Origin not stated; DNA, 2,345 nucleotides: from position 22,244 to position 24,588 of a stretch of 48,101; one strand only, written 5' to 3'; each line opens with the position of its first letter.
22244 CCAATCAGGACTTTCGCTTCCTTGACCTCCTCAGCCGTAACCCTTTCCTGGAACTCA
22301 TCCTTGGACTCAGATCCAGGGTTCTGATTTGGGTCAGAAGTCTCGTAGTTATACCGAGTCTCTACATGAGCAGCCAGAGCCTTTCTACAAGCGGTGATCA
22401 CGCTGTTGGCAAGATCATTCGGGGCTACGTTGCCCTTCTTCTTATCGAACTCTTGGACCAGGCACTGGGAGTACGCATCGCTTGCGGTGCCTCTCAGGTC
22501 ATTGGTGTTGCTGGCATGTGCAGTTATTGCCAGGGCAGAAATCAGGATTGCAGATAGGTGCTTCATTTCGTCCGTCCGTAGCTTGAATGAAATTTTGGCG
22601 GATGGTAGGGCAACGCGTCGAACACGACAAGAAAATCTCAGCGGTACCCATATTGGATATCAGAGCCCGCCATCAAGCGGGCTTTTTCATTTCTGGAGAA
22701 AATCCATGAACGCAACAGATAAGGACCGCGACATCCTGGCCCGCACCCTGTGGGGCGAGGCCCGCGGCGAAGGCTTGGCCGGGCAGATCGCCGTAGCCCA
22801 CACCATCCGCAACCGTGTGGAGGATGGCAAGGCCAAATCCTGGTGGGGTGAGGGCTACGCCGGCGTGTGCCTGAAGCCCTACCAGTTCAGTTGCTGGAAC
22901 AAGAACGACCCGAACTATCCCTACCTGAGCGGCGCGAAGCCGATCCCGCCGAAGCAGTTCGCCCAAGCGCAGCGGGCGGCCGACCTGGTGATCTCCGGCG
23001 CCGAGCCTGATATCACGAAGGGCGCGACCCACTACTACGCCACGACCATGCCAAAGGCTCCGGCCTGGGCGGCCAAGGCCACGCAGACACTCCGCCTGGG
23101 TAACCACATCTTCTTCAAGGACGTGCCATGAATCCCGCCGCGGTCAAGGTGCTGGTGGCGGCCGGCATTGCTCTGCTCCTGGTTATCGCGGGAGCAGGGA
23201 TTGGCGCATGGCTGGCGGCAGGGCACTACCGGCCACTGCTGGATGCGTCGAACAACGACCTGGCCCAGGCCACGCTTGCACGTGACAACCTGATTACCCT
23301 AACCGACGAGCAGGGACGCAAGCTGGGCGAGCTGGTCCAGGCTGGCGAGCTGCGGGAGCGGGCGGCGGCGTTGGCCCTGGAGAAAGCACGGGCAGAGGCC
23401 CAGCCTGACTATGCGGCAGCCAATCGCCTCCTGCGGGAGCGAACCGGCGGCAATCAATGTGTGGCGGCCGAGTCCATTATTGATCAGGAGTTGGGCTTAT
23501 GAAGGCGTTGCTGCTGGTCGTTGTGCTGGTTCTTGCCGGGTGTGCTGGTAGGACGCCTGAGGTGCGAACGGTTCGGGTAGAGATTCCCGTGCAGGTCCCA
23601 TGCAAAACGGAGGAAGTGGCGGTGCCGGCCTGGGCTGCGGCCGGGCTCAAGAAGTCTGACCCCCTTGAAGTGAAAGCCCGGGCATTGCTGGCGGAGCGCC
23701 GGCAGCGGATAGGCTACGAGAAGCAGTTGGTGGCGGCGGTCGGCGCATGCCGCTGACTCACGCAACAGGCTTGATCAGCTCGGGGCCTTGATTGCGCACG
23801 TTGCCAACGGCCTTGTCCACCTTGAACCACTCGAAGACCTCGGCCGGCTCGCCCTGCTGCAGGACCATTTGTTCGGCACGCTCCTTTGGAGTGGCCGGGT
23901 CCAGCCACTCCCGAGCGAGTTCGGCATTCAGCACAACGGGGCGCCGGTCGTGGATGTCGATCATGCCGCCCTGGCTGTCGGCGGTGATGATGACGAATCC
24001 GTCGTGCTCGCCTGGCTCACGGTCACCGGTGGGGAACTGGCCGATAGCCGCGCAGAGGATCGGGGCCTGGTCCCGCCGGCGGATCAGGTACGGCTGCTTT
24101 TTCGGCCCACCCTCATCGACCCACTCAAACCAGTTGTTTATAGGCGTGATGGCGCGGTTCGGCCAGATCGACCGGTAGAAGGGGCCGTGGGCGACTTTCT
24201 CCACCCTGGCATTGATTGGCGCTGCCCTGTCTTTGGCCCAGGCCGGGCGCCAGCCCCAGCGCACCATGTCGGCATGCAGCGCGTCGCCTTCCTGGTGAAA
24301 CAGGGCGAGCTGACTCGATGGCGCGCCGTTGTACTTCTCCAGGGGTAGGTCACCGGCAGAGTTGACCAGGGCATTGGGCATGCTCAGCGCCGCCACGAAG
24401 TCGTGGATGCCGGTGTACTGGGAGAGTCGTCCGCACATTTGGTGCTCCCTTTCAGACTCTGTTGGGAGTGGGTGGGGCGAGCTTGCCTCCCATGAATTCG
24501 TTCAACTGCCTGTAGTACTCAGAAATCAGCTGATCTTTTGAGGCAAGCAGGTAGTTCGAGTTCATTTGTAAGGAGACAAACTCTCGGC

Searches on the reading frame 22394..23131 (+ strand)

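Call 84: search_protein_families(library=phrogs, proteins=[window:22394-23131:+], max_evalue=0.00001)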
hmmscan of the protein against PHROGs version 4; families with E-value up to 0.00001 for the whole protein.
window:22394-23131:+ (245 aa): 3 families
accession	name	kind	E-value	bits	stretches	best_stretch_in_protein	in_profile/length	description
phrog_15649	-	lysis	2.7e-26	92.9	1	102-240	221-368/1079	endolysin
phrog_938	-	lysis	3e-23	81.9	1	102-243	43-172/2185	endolysin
phrog_14642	-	lysis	1.1e-07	32.5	1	103-169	94-156/215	endolysin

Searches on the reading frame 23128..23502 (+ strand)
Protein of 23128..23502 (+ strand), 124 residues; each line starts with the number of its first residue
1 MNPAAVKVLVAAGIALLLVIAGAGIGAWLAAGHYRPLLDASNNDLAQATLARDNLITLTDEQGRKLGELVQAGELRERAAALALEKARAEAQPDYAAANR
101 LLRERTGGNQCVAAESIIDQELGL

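Call 84: search_protein_families(library=phrogs, proteins=[window:23128-23502:+], max_evalue=0.00001)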
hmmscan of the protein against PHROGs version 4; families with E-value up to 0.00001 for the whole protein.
window:23128-23502:+ (124 aa): 1 family
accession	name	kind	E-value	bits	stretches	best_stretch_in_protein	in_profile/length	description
phrog_3774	-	unknown function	2.7e-41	141.7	1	7-124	5-122/122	-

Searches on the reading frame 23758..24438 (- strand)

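Call 84: search_protein_families(library=phrogs, proteins=[window:23758-24438:-], max_evalue=0.00001)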
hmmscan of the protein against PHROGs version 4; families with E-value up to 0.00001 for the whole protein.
window:23758-24438:- (226 aa): 2 families
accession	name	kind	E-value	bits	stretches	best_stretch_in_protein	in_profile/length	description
phrog_1599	-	unknown function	9.1e-74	248.7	1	1-225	1-225/225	-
phrog_20165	-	unknown function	3.3e-42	143.4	1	149-225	1-77/78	-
